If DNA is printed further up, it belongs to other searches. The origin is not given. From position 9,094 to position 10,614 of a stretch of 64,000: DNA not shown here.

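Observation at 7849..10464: Secreted Asp/Thr-repeat protein paired with an APH-fold kinase: candidate phosphoprotein / Ca-binding surface system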

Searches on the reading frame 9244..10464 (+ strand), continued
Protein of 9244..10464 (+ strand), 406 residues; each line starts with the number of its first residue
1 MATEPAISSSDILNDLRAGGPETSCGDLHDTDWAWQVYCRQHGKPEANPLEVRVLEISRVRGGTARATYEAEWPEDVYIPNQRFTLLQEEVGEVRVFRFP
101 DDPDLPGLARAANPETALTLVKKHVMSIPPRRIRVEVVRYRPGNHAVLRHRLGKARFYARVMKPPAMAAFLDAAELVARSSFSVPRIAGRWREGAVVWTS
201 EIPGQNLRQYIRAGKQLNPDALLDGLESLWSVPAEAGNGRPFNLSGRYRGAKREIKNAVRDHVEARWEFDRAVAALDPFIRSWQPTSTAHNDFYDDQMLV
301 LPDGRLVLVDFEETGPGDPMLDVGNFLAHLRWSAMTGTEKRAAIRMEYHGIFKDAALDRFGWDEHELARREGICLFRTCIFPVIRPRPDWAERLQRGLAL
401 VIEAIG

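Call 28: search_protein_families(library=pfam, alignment_id=A1, max_evalue=1)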
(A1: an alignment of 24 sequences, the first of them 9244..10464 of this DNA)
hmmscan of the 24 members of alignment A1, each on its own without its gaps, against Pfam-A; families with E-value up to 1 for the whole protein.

A. member 1, window:9244-10464:+ (406 aa): 2 families
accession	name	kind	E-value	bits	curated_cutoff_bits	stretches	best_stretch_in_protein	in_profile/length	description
PF01636.29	APH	-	2.4e-10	41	23.2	1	155-339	21-220/239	Phosphotransferase enzyme family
PF01633.27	Choline_kinase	-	0.053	13.3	29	1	285-329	161-206/300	Choline/ethanolamine kinase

B. families by the number of members that match (of 24 scanned): 4 families
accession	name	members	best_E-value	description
PF01636.29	APH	23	4.6e-12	Phosphotransferase enzyme family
PF01633.27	Choline_kinase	20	0.00056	Choline/ethanolamine kinase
PF19501.5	PcRGLX_1st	4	0.015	PcRGLX-like N-terminal RIFT barrel domain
PF18921.5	Cyanophycin_syn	1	0.31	Cyanophycin synthase-like N-terminal domain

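Call 29: search_protein_families(library=pfam, proteins=[L004:4955-6994:+, L020:5002-6906:+, L043:5702-6565:+, L011:4485-6935:+, L072:5846-6946:+, L056:5485-6915:+], max_evalue=1)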
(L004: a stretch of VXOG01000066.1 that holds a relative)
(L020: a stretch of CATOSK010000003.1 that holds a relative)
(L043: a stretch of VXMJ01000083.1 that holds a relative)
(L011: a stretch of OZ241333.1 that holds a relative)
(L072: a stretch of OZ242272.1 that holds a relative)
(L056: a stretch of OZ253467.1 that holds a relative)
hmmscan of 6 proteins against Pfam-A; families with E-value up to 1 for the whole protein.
L004:4955-6994:+ (679 aa): 0 families

L020:5002-6906:+ (634 aa): 2 families
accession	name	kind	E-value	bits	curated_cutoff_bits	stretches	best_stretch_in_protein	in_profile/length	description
PF09307.15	MHC2-interact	-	0.084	13.2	26.9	1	6-36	32-62/109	CLIP, MHC2 interacting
PF22004.1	SPAR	-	0.16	12.2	27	1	12-43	12-43/75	Small regulatory polypeptide of amino acid response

L043:5702-6565:+ (287 aa): 5 families
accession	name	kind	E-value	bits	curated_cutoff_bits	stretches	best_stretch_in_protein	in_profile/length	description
PF01476.26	LysM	-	8.7e-14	51.6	20.9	1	44-87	1-42/43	LysM domain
PF23473.1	LysM3_LYK4_5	-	0.0038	17.7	29.3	1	43-87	4-46/48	LYK4/5 LysM3 domain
PF23577.1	LysM_RLK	-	0.013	15.9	27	1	43-67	2-25/44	LysM domain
PF13510.11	Fer2_4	-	0.046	14.2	22.8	1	38-68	7-37/82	2Fe-2S iron-sulfur cluster binding domain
PF04225.17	LysM_OapA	-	0.098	13.2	22.3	1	42-68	3-29/85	Opacity-associated protein A LysM-like domain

L011:4485-6935:+ (816 aa): 1 family
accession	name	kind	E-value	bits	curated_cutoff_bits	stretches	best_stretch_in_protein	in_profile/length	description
PF14851.11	FAM176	-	0.0092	16.2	31.5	1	11-92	28-109/152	FAM176 family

L072:5846-6946:+ (366 aa): 0 families

L056:5485-6915:+ (476 aa): 2 families
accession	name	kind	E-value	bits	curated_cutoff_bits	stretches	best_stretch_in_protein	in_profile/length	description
PF00041.27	fn3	-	0.052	14.2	25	1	240-304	5-65/84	Fibronectin type III domain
PF05104.17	Rib_recp_KP_reg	-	0.51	11.8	25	0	352-388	74-110/141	Ribosome receptor lysine/proline rich region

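Call 37: find_encoding_contigs(protein=window:9244-10464:+, flank=3000, max_places=3)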
Protein window:9244-10464:+ (406 aa): 2 contigs read that carry it; 2 places shown.
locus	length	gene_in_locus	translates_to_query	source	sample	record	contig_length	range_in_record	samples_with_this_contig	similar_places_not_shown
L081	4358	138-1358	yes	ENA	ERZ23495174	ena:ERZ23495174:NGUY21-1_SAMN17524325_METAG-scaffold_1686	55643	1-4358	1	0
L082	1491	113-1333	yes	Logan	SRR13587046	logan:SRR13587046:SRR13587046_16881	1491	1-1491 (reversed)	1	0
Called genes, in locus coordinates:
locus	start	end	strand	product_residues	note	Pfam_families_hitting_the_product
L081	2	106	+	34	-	?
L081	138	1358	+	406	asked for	PF01636:APH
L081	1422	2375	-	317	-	PF00296:Bac_luciferase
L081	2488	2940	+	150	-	PF05942:PaREP1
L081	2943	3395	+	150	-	PF05942:PaREP1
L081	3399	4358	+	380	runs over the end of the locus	PF03054:tRNA_Me_trans, PF20259:tRNA_Me_trans_M, PF20258:tRNA_Me_trans_C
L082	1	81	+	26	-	?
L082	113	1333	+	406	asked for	PF01636:APH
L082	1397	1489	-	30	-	?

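Call 51: search_protein_families(library=padloc, proteins=[window:9244-10464:+], max_evalue=0.01)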
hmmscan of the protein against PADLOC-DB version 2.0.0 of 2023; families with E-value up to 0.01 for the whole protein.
window:9244-10464:+ (406 aa): 0 families

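Call 53: search_protein_families(library=ncbifam, alignment_id=A1, max_evalue=0.1)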
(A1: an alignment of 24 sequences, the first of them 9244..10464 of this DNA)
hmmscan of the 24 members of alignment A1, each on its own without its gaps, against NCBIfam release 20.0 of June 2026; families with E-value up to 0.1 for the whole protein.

A. member 1, window:9244-10464:+ (406 aa): 3 families
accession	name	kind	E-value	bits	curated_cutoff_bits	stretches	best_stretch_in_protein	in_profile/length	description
NF038156.1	lant_syn_V_LxmK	equivalog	1.9e-07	30.5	315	1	284-341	189-245/347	class V lanthionine synthetase subunit LxmK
NF041256.1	GntI_guanitoxin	equivalog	0.0015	17.9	357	1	281-355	171-238/282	guanitoxin biosynthesis pre-guanitoxin N-oxide kinase GntI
NF010727.0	PRK14128.1-2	equivalog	0.097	12.7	209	0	362-382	19-39/126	anti-adapter protein IraD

B. families by the number of members that match (of 24 scanned): 9 families
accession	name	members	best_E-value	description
NF038156.1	lant_syn_V_LxmK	24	1.2e-08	class V lanthionine synthetase subunit LxmK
NF041256.1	GntI_guanitoxin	23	7.1e-06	guanitoxin biosynthesis pre-guanitoxin N-oxide kinase GntI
NF046102.1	CellCycRegCcrZ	8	0.016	cell cycle regulator CcrZ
NF008910.0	PRK12274.1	6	0.003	serine/threonine protein kinase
NF003558.0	PRK05231.1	3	0.018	homoserine kinase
NF038151.1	lanthi_synth_III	3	0.036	class III lanthionine synthetase LanKC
NF033068.1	APH_3p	2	0.0015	APH(3') family aminoglycoside O-phosphotransferase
TIGR02721.1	ycfN_thiK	2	0.077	thiamine kinase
NF010727.0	PRK14128.1-2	1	0.097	anti-adapter protein IraD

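Call 54: search_protein_representatives(alignment_id=A1)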
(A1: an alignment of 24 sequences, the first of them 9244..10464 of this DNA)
Query: 24 sequences, 406 profile positions. Proteins with E-value up to 0.001 (for the whole library): 4364; up to 1e-10: 1396; up to 1e-30: 73. The best 150 are listed.
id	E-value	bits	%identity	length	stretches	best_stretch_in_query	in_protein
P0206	8.1e-170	581.3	-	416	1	5-406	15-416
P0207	6.5e-147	505.9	-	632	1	10-405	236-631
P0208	1.1e-120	419.5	-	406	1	9-405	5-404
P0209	1.6e-118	412.4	-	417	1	14-405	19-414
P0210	2.1e-115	402.1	-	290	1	23-296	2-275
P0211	7.1e-113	393.8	-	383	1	29-405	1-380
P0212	7.2e-108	377.3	-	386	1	27-405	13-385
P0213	1.5e-101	356.5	-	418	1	15-404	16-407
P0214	2.5e-99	349.2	-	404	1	18-405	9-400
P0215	3.0e-97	342.3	-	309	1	4-277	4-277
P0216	2.9e-93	329.2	-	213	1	217-405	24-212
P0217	7.3e-92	324.6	-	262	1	5-248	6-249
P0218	1.7e-91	323.3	-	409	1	16-405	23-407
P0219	4.5e-90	318.7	-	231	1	152-376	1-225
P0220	3.1e-86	306.0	-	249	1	105-305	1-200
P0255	1.1e-43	166.0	-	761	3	78-405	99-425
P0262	1.4e-35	139.2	-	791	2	96-401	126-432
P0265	9.1e-35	136.5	-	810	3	102-335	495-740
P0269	1.2e-33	132.9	-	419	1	15-405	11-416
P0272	8.6e-32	126.7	-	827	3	100-399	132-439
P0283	4.1e-30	121.2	-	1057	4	287-404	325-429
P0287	1.4e-29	119.5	-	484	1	96-401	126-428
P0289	2.3e-29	118.7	-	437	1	91-403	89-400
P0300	1.7e-28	115.9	-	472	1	88-404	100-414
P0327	2.5e-26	108.8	-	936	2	167-403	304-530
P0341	4.7e-25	104.6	-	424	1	48-403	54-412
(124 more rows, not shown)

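Call 55: search_protein_families(library=pfam, proteins=[P0207, P0255, P0262, P0265, P0272, P0283, P0287, P0289, P0327, P0269], max_evalue=0.001)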
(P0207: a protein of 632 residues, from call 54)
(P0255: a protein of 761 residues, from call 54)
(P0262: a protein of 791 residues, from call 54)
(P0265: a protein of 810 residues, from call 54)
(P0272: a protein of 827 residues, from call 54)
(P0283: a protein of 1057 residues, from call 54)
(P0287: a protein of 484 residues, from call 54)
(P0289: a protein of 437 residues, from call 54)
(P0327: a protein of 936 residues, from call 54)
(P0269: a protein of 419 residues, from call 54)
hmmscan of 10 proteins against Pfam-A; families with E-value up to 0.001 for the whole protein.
P0207 (632 aa): 1 family
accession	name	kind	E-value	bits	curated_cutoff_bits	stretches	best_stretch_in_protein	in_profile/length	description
PF01636.29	APH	-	6e-10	39.7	23.2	1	369-589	10-234/239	Phosphotransferase enzyme family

P0255 (761 aa): 1 family
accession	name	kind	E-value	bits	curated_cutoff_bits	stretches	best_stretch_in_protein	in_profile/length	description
PF01636.29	APH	-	2.6e-20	73.7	23.2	2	173-356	14-214/239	Phosphotransferase enzyme family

P0262 (791 aa): 1 family
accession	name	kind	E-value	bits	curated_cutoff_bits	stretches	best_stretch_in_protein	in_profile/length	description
PF01636.29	APH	-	1.5e-23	84.3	23.2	2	213-391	47-237/239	Phosphotransferase enzyme family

P0265 (810 aa): 1 family
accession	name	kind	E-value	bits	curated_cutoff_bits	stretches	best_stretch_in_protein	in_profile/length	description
PF01636.29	APH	-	8.7e-27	94.8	23.2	2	571-763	41-237/239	Phosphotransferase enzyme family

P0272 (827 aa): 1 family
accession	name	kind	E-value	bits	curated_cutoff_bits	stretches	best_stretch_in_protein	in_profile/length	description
PF01636.29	APH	-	9.6e-37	127.4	23.2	2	204-387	38-230/239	Phosphotransferase enzyme family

P0283 (1057 aa): 1 family
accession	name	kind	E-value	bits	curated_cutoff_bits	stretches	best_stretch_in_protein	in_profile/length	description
PF01636.29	APH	-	3.6e-41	141.9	23.2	3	232-390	62-233/239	Phosphotransferase enzyme family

P0287 (484 aa): 2 families
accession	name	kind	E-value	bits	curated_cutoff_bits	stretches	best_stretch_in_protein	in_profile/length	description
PF01636.29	APH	-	5.5e-19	69.3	23.2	1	179-384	13-230/239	Phosphotransferase enzyme family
PF04655.20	APH_6_hur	-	0.00019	21.3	27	1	235-337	77-177/252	Aminoglycoside/hydroxyurea antibiotic resistance kinase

P0289 (437 aa): 1 family
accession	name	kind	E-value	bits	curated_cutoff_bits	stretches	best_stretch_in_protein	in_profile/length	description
PF01636.29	APH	-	1.7e-11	44.8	23.2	1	145-325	17-211/239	Phosphotransferase enzyme family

P0327 (936 aa): 2 families
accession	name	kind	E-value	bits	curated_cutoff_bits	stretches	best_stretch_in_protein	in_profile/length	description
PF01636.29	APH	-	3.8e-26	92.8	23.2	2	673-869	34-234/239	Phosphotransferase enzyme family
PF00664.28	ABC_membrane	-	2.4e-09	37.7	28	1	39-169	4-120/274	ABC transporter transmembrane region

P0269 (419 aa): 1 family
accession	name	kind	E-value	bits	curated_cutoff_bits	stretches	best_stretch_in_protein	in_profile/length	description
PF01636.29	APH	-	4.9e-07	30.2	23.2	1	162-343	41-212/239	Phosphotransferase enzyme family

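Call 68: search_solved_structures(query=P0289, max_evalue=1, show_alignments=1)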
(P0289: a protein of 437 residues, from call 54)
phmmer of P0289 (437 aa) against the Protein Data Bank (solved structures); distinct sequences matched with E-value up to 1: 5.
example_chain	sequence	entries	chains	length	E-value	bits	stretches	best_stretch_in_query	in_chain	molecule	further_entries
4feu_A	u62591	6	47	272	0.65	12.2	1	280-336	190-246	Aminoglycoside 3'-phosphotransferase AphA1-IAB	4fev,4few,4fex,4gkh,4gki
4ej7_A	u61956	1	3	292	0.74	12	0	280-336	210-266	Aminoglycoside 3'-phosphotransferase AphA1-IAB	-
2bkk_A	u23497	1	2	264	0.89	11.7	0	281-321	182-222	AMINOGLYCOSIDE 3'-PHOSPHOTRANSFERASE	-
1l8t_A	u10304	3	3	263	0.89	11.7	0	281-321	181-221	Aminoglycoside 3'-Phosphotransferase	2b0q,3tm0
1j7i_A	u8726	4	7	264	0.89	11.7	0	281-321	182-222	AMINOGLYCOSIDE 3'-PHOSPHOTRANSFERASE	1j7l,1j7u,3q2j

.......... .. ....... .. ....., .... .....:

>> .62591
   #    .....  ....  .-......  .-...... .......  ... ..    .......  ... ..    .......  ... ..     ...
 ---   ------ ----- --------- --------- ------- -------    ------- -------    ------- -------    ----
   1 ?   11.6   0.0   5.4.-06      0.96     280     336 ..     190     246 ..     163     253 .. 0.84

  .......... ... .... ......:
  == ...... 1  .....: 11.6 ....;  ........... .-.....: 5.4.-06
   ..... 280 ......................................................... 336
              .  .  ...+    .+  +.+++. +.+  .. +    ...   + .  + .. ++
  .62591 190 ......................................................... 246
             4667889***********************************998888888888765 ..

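Call 69: search_protein_families(library=ncbifam, proteins=[P0269, P0289, P0272, P0262, P0287, P0300, P0341], max_evalue=0.001)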
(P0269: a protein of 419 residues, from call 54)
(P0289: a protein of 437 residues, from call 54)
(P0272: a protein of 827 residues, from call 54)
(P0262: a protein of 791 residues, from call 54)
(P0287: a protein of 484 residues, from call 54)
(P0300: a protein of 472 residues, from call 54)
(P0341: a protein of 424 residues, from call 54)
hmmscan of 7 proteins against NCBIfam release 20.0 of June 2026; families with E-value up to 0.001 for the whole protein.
P0269 (419 aa): 1 family
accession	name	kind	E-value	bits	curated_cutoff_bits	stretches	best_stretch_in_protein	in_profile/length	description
NF038156.1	lant_syn_V_LxmK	equivalog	2.9e-06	26.6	315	1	284-347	174-237/347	class V lanthionine synthetase subunit LxmK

P0289 (437 aa): 4 families
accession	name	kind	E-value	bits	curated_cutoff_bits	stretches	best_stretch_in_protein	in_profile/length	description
NF033068.1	APH_3p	equivalog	1e-05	25.2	205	0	282-328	174-220/255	APH(3') family aminoglycoside O-phosphotransferase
NF011463.0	PRK14879.1-4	equivalog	0.00039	19.9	188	0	158-206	61-109/237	Kae1-associated kinase Bud32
NF033059.2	APH_3p_I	exception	0.00064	19.2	400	0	281-334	186-239/267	APH(3')-I family aminoglycoside O-phosphotransferase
NF011461.0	PRK14879.1-2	equivalog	0.00076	19.3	372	0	151-206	39-94/225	Kae1-associated kinase Bud32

P0272 (827 aa): 5 families
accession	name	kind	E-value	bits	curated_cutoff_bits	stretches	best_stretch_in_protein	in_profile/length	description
NF038156.1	lant_syn_V_LxmK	equivalog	2.6e-16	59.7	315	2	212-395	65-259/347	class V lanthionine synthetase subunit LxmK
NF008738.0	PRK11768.1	equivalog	2.8e-10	40.1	194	1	644-708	168-229/327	serine/threonine protein kinase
NF033068.1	APH_3p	equivalog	6e-06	25.9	205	1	188-370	32-219/255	APH(3') family aminoglycoside O-phosphotransferase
NF000255.1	macrolide_MphF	exception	1.7e-05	24.4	650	0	326-370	191-236/299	Mph(F) family macrolide 2'-phosphotransferase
TIGR02172.1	Fb_sc_TIGR02172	paralog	3.4e-05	23.8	228.2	0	317-367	144-193/226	TIGR02172 family protein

P0262 (791 aa): 7 families
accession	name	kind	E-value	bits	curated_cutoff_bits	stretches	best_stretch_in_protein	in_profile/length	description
NF038156.1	lant_syn_V_LxmK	equivalog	3.2e-13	49.5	315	2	319-364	188-233/347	class V lanthionine synthetase subunit LxmK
TIGR02906.1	spore_CotS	subfamily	1.1e-08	34.4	172.7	0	660-699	191-230/314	CotS family spore coat protein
NF008738.0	PRK11768.1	equivalog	1.2e-06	28.2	194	0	222-358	94-232/327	serine/threonine protein kinase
NF041256.1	GntI_guanitoxin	equivalog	2.1e-05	24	357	0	554-697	71-214/282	guanitoxin biosynthesis pre-guanitoxin N-oxide kinase GntI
NF041273.1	GlcN_kinase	equivalog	5.7e-05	22.5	550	0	288-349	223-281/391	glucosamine kinase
TIGR02457.1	TreS_Cterm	hypoth_equivalog_domain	0.00018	20.4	375.05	0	291-348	351-406/529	putative maltokinase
NF033068.1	APH_3p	equivalog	0.00036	20.1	205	0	231-352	79-204/255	APH(3') family aminoglycoside O-phosphotransferase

P0287 (484 aa): 7 families
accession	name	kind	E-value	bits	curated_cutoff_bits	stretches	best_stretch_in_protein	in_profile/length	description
NF038156.1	lant_syn_V_LxmK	equivalog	3.4e-13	49.4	315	1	153-359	6-231/347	class V lanthionine synthetase subunit LxmK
NF041256.1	GntI_guanitoxin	equivalog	2.4e-05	23.8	357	1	204-360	59-215/282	guanitoxin biosynthesis pre-guanitoxin N-oxide kinase GntI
NF000255.1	macrolide_MphF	exception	0.00015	21.3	650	1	305-368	177-243/299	Mph(F) family macrolide 2'-phosphotransferase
TIGR03724.2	arch_bud32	equivalog_domain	0.00017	21.2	125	0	199-268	39-106/193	KEOPS complex kinase/ATPase Bud32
NF008738.0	PRK11768.1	equivalog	0.00018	21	194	1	300-405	178-276/327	serine/threonine protein kinase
TIGR02172.1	Fb_sc_TIGR02172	paralog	0.00054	19.8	228.2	1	259-360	95-194/226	TIGR02172 family protein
NF011463.0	PRK14879.1-4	equivalog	0.00069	19.1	188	0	173-268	38-135/237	Kae1-associated kinase Bud32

P0300 (472 aa): 1 family
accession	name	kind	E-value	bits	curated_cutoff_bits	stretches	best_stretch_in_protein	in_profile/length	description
NF038156.1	lant_syn_V_LxmK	equivalog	4.7e-05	22.6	315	1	292-346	186-239/347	class V lanthionine synthetase subunit LxmK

P0341 (424 aa): 2 families
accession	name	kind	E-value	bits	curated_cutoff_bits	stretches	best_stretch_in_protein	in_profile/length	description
NF033068.1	APH_3p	equivalog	6.3e-05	22.6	205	1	280-345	158-221/255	APH(3') family aminoglycoside O-phosphotransferase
NF003558.0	PRK05231.1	equivalog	0.00018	20.6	271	1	254-371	143-265/322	homoserine kinase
